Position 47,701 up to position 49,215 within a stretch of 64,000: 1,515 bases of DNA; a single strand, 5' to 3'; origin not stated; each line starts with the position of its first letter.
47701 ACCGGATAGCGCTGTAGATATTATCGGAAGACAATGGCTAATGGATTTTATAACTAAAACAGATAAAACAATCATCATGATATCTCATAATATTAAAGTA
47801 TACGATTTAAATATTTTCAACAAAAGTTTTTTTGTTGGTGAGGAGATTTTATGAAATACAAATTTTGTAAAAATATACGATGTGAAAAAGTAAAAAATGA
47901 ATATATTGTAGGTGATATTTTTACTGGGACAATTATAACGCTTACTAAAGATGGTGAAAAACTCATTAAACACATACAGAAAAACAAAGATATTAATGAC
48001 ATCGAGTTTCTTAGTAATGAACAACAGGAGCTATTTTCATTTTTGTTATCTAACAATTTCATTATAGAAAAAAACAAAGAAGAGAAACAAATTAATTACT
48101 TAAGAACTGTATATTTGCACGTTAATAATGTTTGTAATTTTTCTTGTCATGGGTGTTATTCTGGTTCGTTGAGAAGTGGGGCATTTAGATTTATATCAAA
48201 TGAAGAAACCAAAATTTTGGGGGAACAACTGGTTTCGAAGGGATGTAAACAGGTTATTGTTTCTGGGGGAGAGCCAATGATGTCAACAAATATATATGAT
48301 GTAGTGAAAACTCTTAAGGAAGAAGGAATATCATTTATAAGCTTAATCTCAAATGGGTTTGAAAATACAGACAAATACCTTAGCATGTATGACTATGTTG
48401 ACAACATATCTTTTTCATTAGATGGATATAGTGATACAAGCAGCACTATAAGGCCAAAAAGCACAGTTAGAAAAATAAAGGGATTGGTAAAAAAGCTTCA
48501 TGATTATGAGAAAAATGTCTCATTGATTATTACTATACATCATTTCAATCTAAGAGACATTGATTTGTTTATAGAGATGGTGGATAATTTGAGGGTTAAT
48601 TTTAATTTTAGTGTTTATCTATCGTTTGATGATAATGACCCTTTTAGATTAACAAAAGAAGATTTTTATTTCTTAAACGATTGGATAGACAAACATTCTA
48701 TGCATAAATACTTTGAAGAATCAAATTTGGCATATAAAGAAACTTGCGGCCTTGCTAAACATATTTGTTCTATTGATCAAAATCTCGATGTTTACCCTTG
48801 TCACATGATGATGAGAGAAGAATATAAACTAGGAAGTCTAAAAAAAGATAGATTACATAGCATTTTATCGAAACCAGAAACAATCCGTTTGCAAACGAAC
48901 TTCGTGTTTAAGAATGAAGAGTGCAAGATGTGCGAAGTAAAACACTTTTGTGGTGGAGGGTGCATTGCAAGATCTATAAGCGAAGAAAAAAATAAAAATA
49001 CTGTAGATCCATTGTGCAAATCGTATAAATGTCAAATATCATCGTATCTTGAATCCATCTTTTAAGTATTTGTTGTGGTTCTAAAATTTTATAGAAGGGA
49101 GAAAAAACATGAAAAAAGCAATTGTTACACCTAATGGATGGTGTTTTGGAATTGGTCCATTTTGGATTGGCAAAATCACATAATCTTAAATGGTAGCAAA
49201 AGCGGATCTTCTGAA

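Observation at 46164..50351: Orphan radical-SAM/SPASM peptide-maturation cassette with a hidden 24-aa substrate gene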

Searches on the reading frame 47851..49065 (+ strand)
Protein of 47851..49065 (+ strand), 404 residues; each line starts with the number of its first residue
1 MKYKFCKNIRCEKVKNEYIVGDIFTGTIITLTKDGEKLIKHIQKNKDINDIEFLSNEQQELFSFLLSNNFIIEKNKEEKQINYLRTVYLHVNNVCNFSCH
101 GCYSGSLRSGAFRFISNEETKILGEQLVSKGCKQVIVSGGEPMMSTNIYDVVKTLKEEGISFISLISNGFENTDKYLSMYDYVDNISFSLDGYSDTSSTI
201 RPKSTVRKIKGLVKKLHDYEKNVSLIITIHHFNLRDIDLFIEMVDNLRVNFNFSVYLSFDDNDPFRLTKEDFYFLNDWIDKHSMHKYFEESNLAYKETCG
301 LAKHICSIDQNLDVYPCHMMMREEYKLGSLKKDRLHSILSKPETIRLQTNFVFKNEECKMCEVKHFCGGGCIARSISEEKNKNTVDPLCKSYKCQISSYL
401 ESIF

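Call 3: search_protein_families(library=pfam, proteins=[window:47851-49065:+], max_evalue=0.1)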
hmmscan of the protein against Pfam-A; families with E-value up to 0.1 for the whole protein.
window:47851-49065:+ (404 aa): 3 families
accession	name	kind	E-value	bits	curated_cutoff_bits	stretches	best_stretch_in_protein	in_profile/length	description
PF04055.27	Radical_SAM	-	6.9e-20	72.3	29.5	1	92-243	4-165/166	Radical SAM superfamily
PF13353.11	Fer4_12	-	6.5e-09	36.6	22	1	93-199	13-122/137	4Fe-4S single cluster domain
PF13186.11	SPASM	-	2e-06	28.4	21.5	1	299-361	1-66/67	Iron-sulfur cluster-binding domain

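Call 4: search_protein_families(library=ncbifam, proteins=[window:47851-49065:+], max_evalue=0.1)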
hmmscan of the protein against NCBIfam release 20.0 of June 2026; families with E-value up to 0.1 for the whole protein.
window:47851-49065:+ (404 aa): 67 families (the best 25 are shown)
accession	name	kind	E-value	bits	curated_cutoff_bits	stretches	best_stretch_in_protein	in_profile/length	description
NF045574.1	sacti_mat_StsB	exception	2.3e-25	89.4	625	1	58-394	67-419/466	StsB family radical SAM/SPASM domain sactipeptide maturase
NF050035.1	rSAM_WgK_link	exception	1.5e-18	66.9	650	2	87-252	11-179/367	radical SAM/SPASM peptide maturase WgkB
NF041298.1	rSAM_mat_DynA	equivalog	4.7e-18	65.3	450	1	93-392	9-342/356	dynobactin maturation radical SAM/SPASM protein DynA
TIGR04051.1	rSAM_NirJ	equivalog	1.7e-17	63.4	515.45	2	94-252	11-171/354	heme d1 biosynthesis radical SAM protein NirJ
TIGR03962.1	mycofact_rSAM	equivalog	2e-17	63.4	265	1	92-390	19-332/339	mycofactocin radical SAM maturase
TIGR04317.1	W_rSAM_matur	equivalog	1.3e-16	60.7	380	1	84-250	3-177/349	tungsten cofactor oxidoreductase radical SAM maturase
TIGR04163.1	rSAM_cobopep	equivalog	2e-16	59.8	375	2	299-400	314-416/428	peptide-modifying radical SAM enzyme CbpB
TIGR03974.1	rSAM_six_Cys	equivalog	7.7e-16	58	425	2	298-384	346-430/451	thioether cross-link-forming SCIFF peptide maturase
NF033640.1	N_Twi_rSAM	subfamily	3e-15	56.2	170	1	71-253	95-307/398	twitch domain-containing radical SAM protein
TIGR04085.1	rSAM_more_4Fe4S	domain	4.3e-15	55.9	27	1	299-389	1-93/93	SPASM domain-containing protein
TIGR04545.1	rSAM_ahbD_hemeb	equivalog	7.8e-15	55.1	500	2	90-248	5-166/339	heme b synthase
TIGR04250.1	SCM_rSAM_ScmE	equivalog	9.6e-15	54.3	400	2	85-243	3-164/358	SynChlorMet cassette radical SAM/SPASM protein ScmE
NF038283.1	viperin_w_prok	equivalog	1.1e-14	54.3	180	1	86-290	3-224/281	viperin family antiviral radical SAM protein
TIGR04055.1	rSAM_NirJ2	equivalog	1.2e-14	54.5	500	2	91-169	6-82/326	putative heme d1 biosynthesis radical SAM protein NirJ2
TIGR04340.1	rSAM_ACGX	hypoth_equivalog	1.2e-14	54.3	400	2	88-274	6-200/341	radical SAM/SPASM domain protein, ACGX system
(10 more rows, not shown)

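Call 5: find_homologous_proteins(query=window:47851-49065:+, max_evalue=0.001)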
Query window:47851-49065:+ (404 aa): 13 proteins with E <= 0.001 among 3083 candidates.
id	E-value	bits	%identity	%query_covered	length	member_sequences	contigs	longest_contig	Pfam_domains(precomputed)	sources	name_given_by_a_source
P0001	3.9e-270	914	100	100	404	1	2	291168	PF13186.12,PF04055.28,PF13353.12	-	-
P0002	3.3e-119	417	56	79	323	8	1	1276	PF13186.12,PF04055.28,PF13353.12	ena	-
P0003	6.1e-46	176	28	99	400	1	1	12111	PF13186.12,PF04055.28,PF13353.12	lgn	-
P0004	7.2e-46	176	32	91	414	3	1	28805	PF13186.12,PF04055.28,PF13353.12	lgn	-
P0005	2.8e-45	174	32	76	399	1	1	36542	PF13186.12,PF04055.28,PF13353.12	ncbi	-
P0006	2.9e-43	167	30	97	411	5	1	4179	PF13186.12,PF04055.28,PF13353.12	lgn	-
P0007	1.9e-42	164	31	76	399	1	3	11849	PF13186.12,PF04055.28,PF13353.12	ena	-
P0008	1.1e-38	152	27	96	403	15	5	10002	PF13186.12,PF04055.28,PF13353.12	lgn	-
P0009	2.2e-20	92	29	67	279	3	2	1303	PF04055.28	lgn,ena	-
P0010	7.9e-17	80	26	88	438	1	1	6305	PF13186.12,PF04055.28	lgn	-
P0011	8.5e-16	77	28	76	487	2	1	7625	PF13186.12,PF04055.28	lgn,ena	-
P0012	3.5e-7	48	23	72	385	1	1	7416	PF04055.28,PF13353.12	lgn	-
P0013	6.1e-6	44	25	52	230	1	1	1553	PF13186.12,PF04055.28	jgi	-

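Call 7: find_encoding_contigs(protein=P0004, flank=5000, max_places=3)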
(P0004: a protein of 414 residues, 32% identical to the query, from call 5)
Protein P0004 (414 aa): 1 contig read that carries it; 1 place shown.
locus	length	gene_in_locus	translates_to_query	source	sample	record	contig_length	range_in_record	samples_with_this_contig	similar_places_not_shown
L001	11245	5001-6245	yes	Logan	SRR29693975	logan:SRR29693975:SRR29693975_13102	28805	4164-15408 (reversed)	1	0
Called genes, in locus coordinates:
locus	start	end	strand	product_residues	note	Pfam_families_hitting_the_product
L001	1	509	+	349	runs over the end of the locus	PF01380:SIS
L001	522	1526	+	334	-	PF01380:SIS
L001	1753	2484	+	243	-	PF00072:Response_reg, PF04397:LytTR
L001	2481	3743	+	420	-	PF14501:HATPase_c_5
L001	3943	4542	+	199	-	PF02517:Rce1-like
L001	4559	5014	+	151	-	-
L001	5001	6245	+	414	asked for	PF04055:Radical_SAM, PF13353:Fer4_12, PF13186:SPASM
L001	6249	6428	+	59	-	-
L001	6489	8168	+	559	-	PF00664:ABC_membrane, PF00005:ABC_tran, PF13304:AAA_21 (faint)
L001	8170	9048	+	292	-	PF02463:SMC_N (faint), PF00005:ABC_tran, PF13304:AAA_21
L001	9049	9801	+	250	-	-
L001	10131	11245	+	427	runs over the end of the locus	PF05697:Trigger_N, PF00254:FKBP_C, PF05698:Trigger_C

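Call 8: find_encoding_contigs(protein=P0005, flank=5000, max_places=3)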
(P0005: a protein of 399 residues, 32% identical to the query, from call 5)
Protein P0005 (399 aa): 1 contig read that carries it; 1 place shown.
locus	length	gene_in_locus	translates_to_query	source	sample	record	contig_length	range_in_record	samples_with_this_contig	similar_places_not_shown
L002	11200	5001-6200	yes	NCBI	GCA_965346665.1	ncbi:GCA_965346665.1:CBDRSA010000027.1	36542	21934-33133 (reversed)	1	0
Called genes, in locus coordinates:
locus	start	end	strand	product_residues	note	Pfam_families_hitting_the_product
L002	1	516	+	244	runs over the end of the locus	PF00072:Response_reg, PF04397:LytTR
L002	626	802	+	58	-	-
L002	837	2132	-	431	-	PF14689:SPOB_a (weak), PF14501:HATPase_c_5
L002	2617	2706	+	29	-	-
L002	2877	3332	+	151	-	PF01757:Acyl_transf_3 (weak)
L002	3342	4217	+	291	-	PF00005:ABC_tran, PF13304:AAA_21 (faint)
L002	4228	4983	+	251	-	-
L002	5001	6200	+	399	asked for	PF04055:Radical_SAM, PF13353:Fer4_12, PF13186:SPASM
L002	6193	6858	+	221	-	PF02517:Rce1-like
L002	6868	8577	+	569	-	PF00664:ABC_membrane, PF02463:SMC_N (faint), PF00005:ABC_tran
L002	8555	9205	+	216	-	PF04647:AgrB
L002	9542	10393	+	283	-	PF00005:ABC_tran, PF13304:AAA_21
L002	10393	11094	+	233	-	-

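Call 9: find_encoding_contigs(protein=P0003, flank=5000, max_places=3)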
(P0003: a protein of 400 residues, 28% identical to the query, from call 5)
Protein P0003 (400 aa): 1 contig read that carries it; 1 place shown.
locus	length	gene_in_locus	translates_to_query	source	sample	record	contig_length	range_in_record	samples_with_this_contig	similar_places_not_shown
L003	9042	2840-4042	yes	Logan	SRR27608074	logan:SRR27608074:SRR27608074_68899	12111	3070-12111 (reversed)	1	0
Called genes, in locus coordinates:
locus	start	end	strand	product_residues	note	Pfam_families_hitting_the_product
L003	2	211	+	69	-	?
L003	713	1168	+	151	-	-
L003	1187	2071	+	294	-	PF00005:ABC_tran, PF13304:AAA_21 (weak)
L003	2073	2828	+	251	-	-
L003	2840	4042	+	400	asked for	PF04055:Radical_SAM, PF13353:Fer4_12, PF13186:SPASM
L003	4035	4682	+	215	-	PF02517:Rce1-like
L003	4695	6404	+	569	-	PF00664:ABC_membrane, PF00005:ABC_tran, PF02463:SMC_N (faint)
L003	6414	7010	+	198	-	-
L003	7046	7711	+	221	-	PF13575:DUF4135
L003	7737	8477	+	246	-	PF00072:Response_reg, PF04397:LytTR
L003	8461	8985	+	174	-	PF04647:AgrB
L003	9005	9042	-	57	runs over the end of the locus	-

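Call 14: find_encoding_contigs(protein=P0002, flank=5000, max_places=3)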
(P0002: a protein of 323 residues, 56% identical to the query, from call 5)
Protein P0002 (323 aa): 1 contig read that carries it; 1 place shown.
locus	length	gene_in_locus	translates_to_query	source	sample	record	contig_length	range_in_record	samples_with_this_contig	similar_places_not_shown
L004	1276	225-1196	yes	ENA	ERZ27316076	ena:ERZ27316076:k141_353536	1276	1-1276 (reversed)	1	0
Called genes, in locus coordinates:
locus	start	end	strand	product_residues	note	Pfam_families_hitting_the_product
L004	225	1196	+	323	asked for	PF13353:Fer4_12, PF04055:Radical_SAM, PF13186:SPASM (weak)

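Call 15: find_encoding_contigs(protein=P0006, flank=5000, max_places=3)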
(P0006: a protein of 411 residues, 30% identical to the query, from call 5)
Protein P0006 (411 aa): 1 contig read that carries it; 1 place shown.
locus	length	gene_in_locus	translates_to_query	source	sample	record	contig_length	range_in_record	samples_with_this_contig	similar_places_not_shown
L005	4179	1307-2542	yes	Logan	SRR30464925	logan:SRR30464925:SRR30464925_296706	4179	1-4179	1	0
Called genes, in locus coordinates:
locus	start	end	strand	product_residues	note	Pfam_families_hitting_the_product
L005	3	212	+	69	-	?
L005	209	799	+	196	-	PF02517:Rce1-like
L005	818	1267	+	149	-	-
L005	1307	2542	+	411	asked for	PF13353:Fer4_12, PF04055:Radical_SAM, PF13186:SPASM (weak)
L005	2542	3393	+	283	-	PF00005:ABC_tran, PF13304:AAA_21 (faint)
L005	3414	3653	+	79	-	-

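Call 16: find_encoding_contigs(protein=P0008, flank=5000, max_places=4)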
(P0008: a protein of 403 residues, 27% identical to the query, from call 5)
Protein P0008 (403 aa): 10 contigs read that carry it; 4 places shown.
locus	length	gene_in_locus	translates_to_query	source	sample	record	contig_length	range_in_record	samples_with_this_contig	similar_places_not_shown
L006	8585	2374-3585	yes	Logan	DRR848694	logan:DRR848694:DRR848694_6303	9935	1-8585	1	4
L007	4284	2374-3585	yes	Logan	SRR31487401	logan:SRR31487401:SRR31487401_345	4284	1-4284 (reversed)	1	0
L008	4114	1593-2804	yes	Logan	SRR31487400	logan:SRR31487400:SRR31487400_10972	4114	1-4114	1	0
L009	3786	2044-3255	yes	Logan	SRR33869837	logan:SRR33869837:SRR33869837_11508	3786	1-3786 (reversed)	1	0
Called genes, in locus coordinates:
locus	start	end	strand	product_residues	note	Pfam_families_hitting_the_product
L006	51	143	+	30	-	-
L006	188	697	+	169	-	-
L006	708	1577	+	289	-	PF00005:ABC_tran, PF13304:AAA_21 (weak)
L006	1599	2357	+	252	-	-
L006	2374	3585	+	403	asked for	PF04055:Radical_SAM, PF13353:Fer4_12, PF13186:SPASM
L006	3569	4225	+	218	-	PF02517:Rce1-like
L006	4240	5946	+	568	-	PF00664:ABC_membrane, PF00005:ABC_tran, PF02463:SMC_N (faint)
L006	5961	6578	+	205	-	PF04647:AgrB (weak)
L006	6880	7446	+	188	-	PF04542:Sigma70_r2, PF08281:Sigma70_r4_2, PF04545:Sigma70_r4 (weak)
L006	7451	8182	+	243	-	-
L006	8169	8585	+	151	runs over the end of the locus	-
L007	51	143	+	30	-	-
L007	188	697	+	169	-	-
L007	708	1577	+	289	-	PF00005:ABC_tran, PF13304:AAA_21 (weak)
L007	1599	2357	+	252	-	-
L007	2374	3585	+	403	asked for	PF04055:Radical_SAM, PF13353:Fer4_12, PF13186:SPASM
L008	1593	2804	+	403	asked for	PF04055:Radical_SAM, PF13353:Fer4_12, PF13186:SPASM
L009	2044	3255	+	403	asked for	PF04055:Radical_SAM, PF13353:Fer4_12, PF13186:SPASM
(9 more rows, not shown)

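Call 17: find_encoding_contigs(protein=P0007, flank=5000, max_places=3)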
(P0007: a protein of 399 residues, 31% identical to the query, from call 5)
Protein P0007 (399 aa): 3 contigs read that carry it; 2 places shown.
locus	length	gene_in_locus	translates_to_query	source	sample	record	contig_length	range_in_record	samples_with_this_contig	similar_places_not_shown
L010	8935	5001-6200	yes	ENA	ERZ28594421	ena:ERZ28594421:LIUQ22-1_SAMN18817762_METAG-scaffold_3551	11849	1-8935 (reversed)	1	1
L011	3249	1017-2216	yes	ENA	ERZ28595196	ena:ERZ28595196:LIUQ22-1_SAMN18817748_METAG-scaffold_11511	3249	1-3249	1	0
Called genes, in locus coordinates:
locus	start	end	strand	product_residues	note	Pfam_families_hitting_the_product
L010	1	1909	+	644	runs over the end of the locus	PF03169:OPT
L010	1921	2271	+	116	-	PF05402:PqqD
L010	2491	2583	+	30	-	-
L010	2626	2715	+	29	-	-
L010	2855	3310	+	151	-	-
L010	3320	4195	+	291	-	PF00005:ABC_tran, PF13304:AAA_21 (faint)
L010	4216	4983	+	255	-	-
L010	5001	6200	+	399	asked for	PF04055:Radical_SAM, PF13353:Fer4_12, PF13186:SPASM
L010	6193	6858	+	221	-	PF02517:Rce1-like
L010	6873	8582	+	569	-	PF00664:ABC_membrane, PF03205:MobB (faint), PF00005:ABC_tran, PF02463:SMC_N (faint)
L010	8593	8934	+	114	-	?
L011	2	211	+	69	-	?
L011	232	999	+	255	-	-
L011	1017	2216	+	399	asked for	PF04055:Radical_SAM, PF13353:Fer4_12, PF13186:SPASM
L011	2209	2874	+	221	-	PF02517:Rce1-like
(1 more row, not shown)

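Call 21: find_related_loci(query=A1, collection=genome_contigs, flank=6000)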
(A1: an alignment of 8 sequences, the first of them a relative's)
Query A1 (404 aa) in genome_contigs; peptide patterns used: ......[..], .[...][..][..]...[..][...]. (x = any residue, [..] = any of these).
589 stretches matched a pattern; 337 encode a relative of the query (tblastn E <= 1e-3); the best 80 are kept; 80 distinct loci.
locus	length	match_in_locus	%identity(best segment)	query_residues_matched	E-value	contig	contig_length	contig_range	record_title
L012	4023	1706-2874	54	15-404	3e-123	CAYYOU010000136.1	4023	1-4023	MAG TPA_asm: uncultured Candidatus Izemoplasmatales bacterium isolate binchicken_co47_178 genome assembly, contig: NODE_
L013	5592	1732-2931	31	2-403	1e-51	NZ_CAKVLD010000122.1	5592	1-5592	MAG: uncultured Clostridium sp. isolate REFINED_METABAT215_TOP10_CONTIGS_1500_ASSEMBLY_K77_MERGED__Nepal_MoBio_Fiber-Had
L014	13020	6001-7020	33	59-393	5e-50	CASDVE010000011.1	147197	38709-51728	uncultured Eubacteriales bacterium isolate A18_L2_319319_idba_bin.24 genome assembly, contig: A18_L2_319319_idba_bin.24.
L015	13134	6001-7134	30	19-400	3e-50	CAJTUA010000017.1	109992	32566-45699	MAG TPA_asm: uncultured Lachnospiraceae bacterium isolate MGBC105279 genome assembly, contig: MGBC105279.17, whole genom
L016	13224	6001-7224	29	2-403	2e-48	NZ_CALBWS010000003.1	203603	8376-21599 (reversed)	Neobacillus rhizosphaerae strain CIP 111895, whole genome shotgun sequence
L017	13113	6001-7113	31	2-375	5e-48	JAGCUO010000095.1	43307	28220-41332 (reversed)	MAG: Lachnospiraceae bacterium isolate RGIG10136 Yak_Rumen-4__c881772, whole genome shotgun sequence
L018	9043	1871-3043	30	8-393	6e-48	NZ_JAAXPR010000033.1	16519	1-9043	Streptococcus ovuberis strain CCUG 69612 SS2007_33, whole genome shotgun sequence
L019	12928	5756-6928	31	8-393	1e-47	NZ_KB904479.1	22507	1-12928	Streptococcus orisratti DSM 15617 A3I7DRAFT_scaffold_37.38, whole genome shotgun sequence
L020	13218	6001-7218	30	2-403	3e-47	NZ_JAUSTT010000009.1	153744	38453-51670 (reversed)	Bacillus chungangensis strain DSM 23837 Ga0480524_09, whole genome shotgun sequence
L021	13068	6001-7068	29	19-378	2e-47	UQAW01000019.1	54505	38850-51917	uncultured Lachnospiraceae bacterium isolate UMGS96 genome assembly, contig: NODE_43_length_54505_cov_7.32874, whole gen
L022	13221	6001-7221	29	1-403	3e-47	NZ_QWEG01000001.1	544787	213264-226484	Neobacillus notoginsengisoli strain JCM 30743 NODE_1_length_544787_cov_55.6032, whole genome shotgun sequence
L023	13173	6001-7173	31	8-393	4e-47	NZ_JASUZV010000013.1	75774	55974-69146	Streptococcus raffinosi strain VTCC 12812 NODE_13_length_75774_cov_199.543456, whole genome shotgun sequence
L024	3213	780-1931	30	26-404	7e-47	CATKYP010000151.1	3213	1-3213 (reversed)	MAG TPA_asm: uncultured Bacilli bacterium isolate MGG03511_1680015467 genome assembly, contig: ERR2752428_8785, whole ge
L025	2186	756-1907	30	26-404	3e-47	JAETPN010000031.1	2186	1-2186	MAG: Bacillota bacterium isolate S21_Bin6 scaffold_15991, whole genome shotgun sequence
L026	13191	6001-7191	32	1-392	4e-46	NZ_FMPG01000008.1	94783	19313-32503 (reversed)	Staphylococcus caeli strain 82B, whole genome shotgun sequence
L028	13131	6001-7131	31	14-389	1e-45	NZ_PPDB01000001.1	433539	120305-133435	Veillonella denticariosi JCM 15641 Contig_1_len_433539, whole genome shotgun sequence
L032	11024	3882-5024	27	3-389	1e-44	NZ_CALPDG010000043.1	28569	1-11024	Mediterraneibacter agrestimuris strain DSM 111629 NODE_43_length_28569_cov_20.230345, whole genome shotgun sequence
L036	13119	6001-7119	29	3-375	1e-43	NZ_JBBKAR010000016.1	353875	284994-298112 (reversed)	Saccharibacillus sacchari strain RIT_BL5 Contig_16_227.682, whole genome shotgun sequence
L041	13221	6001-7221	28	4-403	5e-42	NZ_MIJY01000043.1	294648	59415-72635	Enterococcus termitis strain LMG 8895 5, whole genome shotgun sequence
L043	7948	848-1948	31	26-393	3e-46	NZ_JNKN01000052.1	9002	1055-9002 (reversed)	Kandleria vitulina DSM 20405 T513DRAFT_scaffold00048.48_C, whole genome shotgun sequence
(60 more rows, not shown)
